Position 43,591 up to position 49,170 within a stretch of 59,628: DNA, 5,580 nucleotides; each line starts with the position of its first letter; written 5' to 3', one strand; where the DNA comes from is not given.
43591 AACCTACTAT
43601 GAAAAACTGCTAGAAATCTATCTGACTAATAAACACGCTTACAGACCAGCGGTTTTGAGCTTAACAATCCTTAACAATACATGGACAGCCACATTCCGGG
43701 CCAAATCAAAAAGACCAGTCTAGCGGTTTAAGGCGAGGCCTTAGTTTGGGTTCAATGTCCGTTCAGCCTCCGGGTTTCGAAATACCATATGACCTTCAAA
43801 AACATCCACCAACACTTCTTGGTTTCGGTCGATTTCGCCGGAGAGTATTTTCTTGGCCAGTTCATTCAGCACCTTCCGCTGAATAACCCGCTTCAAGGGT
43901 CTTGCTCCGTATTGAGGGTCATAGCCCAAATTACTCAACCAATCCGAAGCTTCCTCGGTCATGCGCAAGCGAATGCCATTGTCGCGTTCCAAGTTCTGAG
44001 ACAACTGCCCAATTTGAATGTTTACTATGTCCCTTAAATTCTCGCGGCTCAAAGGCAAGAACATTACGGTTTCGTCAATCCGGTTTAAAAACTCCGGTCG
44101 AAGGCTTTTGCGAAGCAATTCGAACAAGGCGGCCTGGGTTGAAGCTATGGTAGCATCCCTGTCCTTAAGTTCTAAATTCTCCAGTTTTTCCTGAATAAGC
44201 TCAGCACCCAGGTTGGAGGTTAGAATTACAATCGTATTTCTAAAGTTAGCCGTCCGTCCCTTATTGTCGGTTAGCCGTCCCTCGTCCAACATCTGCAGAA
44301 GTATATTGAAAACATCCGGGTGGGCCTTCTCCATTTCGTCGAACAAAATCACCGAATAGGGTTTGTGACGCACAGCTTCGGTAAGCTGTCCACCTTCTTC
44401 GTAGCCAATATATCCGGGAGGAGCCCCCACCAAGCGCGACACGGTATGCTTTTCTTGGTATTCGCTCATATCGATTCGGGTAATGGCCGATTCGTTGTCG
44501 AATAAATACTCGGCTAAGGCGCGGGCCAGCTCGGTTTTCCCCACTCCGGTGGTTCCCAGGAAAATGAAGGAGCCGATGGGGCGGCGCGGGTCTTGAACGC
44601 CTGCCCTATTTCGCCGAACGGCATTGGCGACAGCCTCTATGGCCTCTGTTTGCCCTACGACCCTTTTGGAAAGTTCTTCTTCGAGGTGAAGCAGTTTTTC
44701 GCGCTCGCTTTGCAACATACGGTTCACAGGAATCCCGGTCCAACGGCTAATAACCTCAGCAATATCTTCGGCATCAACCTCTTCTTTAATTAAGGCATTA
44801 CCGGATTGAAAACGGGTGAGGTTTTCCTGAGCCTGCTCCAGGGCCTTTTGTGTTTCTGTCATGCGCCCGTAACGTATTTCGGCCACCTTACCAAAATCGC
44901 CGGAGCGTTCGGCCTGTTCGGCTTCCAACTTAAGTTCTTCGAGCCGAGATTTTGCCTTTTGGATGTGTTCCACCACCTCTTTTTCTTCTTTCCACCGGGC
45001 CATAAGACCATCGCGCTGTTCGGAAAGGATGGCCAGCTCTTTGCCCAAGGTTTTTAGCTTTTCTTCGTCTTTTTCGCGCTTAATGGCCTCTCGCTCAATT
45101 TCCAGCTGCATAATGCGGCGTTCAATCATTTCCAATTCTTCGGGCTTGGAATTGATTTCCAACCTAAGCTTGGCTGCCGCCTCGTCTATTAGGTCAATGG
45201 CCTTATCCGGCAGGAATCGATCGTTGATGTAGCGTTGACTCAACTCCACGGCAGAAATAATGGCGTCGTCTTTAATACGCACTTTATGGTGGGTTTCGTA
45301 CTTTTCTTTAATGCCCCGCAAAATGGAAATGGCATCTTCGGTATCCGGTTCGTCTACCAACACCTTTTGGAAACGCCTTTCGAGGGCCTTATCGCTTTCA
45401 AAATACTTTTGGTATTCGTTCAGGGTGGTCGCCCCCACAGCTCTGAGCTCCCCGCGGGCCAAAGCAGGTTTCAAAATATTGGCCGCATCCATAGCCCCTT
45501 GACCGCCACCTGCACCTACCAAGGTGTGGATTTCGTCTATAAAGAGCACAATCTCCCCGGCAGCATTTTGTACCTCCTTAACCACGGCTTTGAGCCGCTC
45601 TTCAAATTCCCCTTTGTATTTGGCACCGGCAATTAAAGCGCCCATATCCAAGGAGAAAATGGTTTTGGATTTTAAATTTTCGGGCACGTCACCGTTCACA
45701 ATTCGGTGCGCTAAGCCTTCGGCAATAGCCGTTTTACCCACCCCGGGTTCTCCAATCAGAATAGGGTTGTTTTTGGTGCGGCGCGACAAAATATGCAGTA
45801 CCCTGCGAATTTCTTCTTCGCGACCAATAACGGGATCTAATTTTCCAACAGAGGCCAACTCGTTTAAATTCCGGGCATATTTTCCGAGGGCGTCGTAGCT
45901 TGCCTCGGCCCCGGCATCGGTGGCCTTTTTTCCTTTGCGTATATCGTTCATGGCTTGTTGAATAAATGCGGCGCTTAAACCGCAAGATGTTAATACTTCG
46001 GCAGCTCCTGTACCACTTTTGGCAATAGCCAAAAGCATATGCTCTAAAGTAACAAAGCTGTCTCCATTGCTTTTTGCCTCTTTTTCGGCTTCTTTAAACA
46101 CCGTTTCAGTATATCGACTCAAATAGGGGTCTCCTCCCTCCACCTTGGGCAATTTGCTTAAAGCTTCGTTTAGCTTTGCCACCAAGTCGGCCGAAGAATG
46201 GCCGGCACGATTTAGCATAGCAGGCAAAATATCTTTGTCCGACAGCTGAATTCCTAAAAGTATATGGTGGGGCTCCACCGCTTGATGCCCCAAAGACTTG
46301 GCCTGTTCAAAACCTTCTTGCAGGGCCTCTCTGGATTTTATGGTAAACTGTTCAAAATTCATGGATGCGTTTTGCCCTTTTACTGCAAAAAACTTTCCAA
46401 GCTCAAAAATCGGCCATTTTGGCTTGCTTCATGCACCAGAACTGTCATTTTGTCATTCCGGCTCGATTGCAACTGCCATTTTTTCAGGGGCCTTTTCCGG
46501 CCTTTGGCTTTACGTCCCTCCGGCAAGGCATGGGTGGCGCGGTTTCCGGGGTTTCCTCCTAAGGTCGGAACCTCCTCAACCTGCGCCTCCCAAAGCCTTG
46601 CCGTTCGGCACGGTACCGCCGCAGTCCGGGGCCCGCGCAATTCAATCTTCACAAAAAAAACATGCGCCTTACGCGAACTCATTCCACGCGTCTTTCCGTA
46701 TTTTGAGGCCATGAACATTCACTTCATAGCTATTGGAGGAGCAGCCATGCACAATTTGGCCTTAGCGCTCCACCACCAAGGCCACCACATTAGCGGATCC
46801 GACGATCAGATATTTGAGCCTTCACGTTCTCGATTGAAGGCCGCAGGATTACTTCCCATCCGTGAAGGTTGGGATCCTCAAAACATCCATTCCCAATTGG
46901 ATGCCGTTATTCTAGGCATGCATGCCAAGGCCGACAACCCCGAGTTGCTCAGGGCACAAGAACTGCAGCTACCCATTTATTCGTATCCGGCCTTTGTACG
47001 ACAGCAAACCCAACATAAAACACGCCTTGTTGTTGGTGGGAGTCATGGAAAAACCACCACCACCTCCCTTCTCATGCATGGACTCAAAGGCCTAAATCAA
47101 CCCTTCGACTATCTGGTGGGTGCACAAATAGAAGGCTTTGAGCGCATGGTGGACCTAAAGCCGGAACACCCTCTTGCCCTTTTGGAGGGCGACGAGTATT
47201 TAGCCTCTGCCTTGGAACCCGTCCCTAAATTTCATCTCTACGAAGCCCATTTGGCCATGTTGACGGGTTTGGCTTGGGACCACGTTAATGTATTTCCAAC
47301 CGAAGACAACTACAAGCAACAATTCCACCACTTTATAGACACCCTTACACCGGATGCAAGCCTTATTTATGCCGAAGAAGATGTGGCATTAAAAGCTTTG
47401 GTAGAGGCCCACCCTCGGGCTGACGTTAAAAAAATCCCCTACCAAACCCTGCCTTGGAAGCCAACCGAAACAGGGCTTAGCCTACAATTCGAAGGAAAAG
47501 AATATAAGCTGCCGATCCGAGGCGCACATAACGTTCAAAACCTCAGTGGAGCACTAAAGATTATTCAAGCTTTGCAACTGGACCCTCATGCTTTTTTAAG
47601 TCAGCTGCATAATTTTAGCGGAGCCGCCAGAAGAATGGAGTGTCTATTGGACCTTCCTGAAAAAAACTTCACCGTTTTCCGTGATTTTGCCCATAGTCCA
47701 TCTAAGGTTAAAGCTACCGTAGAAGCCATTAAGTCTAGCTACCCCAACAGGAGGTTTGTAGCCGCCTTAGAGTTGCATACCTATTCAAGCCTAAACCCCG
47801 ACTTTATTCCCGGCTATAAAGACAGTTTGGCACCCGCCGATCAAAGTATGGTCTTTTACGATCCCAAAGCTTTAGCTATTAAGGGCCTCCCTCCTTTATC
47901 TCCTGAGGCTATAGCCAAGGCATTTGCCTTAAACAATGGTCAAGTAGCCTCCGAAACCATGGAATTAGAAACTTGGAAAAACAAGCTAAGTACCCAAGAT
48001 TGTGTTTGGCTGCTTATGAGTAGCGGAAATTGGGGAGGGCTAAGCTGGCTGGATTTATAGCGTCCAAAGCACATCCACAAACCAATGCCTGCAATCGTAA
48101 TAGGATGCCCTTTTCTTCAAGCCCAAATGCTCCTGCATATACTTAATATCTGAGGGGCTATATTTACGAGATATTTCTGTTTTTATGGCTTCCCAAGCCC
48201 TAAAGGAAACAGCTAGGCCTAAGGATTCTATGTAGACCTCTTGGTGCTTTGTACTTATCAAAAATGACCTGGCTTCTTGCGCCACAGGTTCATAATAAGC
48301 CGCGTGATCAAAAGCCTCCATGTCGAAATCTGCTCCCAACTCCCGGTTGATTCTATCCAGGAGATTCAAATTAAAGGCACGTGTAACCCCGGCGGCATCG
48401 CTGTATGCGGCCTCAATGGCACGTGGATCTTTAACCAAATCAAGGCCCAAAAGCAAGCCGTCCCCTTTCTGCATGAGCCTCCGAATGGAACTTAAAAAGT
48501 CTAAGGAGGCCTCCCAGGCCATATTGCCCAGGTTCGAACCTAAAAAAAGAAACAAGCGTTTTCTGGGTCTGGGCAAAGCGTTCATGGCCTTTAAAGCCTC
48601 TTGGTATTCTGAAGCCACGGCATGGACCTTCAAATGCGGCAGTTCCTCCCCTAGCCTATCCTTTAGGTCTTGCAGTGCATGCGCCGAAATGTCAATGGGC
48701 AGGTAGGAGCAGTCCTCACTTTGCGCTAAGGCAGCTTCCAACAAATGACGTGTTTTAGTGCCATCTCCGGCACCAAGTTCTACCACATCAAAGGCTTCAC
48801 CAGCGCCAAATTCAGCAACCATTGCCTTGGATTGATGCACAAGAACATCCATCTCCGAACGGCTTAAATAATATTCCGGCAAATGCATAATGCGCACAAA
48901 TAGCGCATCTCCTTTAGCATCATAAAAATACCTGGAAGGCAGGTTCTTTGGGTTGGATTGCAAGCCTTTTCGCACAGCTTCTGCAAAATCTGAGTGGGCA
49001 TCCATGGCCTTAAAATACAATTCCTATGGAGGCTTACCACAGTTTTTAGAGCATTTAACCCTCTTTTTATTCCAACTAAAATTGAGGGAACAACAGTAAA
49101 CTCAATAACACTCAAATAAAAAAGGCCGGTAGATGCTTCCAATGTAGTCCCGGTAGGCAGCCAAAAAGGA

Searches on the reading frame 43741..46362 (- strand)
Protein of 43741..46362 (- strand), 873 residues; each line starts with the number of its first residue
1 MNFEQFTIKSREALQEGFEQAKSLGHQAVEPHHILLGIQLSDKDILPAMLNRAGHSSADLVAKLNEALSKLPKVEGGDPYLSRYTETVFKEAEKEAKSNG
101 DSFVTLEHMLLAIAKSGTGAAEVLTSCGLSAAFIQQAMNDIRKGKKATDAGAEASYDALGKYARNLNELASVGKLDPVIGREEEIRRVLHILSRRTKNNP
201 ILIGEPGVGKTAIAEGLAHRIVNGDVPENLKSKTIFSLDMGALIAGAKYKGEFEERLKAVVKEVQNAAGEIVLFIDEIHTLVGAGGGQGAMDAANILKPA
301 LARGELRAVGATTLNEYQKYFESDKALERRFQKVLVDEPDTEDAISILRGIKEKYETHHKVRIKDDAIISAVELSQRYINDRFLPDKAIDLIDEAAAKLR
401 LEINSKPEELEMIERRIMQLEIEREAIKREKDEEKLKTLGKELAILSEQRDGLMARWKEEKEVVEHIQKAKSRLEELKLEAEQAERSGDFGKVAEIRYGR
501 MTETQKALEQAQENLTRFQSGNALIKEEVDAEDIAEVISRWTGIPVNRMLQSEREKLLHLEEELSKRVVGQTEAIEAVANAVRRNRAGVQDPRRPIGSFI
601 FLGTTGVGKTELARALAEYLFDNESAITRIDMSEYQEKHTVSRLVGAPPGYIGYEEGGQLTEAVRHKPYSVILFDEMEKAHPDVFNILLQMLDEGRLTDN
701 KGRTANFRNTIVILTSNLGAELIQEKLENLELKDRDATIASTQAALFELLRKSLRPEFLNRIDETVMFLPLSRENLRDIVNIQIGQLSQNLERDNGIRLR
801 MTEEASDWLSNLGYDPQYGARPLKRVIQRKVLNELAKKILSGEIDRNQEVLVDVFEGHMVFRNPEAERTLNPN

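Call 70: search_protein_families(library=pfam, proteins=[window:43741-46362:-], max_evalue=0.00001)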
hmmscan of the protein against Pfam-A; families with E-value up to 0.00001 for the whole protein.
window:43741-46362:- (873 aa): 14 families
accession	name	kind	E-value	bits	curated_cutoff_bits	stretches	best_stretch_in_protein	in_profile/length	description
PF07724.20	AAA_2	-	9.3e-68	227.9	27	1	594-764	1-165/166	AAA domain (Cdc48 subfamily)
PF17871.7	AAA_lid_9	-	3.2e-36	123.8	22.8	1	341-439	2-100/104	AAA lid domain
PF10431.15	ClpB_D2-small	-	2.2e-27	95.3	21.9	1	771-852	1-81/81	C-terminal, D2-small domain, of ClpB protein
PF00004.35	AAA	-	1e-24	87.9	21.2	2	201-334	2-126/131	ATPase family associated with various cellular activities (AAA)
PF07728.20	AAA_5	-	4.7e-18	66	22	1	599-720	2-125/139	AAA domain (dynein-related subfamily)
PF02861.25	Clp_N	-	3.1e-16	59.7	20.7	1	92-142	1-52/53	Clp amino terminal domain, pathogenicity island component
PF13191.12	AAA_16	-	2.7e-13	51.2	32.6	1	178-224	2-51/167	AAA ATPase domain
PF13401.12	AAA_22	-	5.3e-11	43.4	27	0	196-285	4-97/130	AAA domain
PF20720.3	nSTAND3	-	1.6e-08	34.9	27.2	0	186-223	8-43/155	Novel STAND NTPase 3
PF00158.32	Sigma54_activat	-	1.9e-08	34.6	20.2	0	599-702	25-127/168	Sigma-54 interaction domain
PF13238.12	AAA_18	-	1.4e-07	32.5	29.4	0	602-623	4-24/128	AAA domain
PF01637.24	ATPase_2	-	3e-06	27.6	33.2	0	181-284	4-125/225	ATPase domain predominantly from Archaea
PF01695.23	IstB_IS21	-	3.4e-06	27.2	24.1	0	195-262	90-153/238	IstB-like ATP binding protein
PF13173.12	AAA_14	-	5.3e-06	26.9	27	0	600-695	6-88/129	AAA domain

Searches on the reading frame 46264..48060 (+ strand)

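Call 70: search_protein_families(library=pfam, proteins=[window:46264-48060:+], max_evalue=0.00001)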
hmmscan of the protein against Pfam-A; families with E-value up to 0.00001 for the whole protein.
window:46264-48060:+ (598 aa): 2 families
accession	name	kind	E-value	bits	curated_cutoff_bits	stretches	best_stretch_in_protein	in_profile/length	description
PF01225.30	Mur_ligase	-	8.6e-13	48.9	21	1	151-251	1-93/95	Mur ligase family, catalytic domain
PF08245.18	Mur_ligase_M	-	1.2e-10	42.1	24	1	257-431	1-197/200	Mur ligase middle domain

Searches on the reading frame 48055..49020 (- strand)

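Call 70: search_protein_families(library=pfam, proteins=[window:48055-49020:-], max_evalue=0.00001)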
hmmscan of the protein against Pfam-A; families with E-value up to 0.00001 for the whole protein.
window:48055-49020:- (321 aa): 1 family
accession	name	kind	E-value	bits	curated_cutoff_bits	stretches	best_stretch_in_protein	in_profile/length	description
PF10017.15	Methyltransf_33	-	1.1e-100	337.1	23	1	12-319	1-302/304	Histidine-specific methyltransferase, SAM-dependent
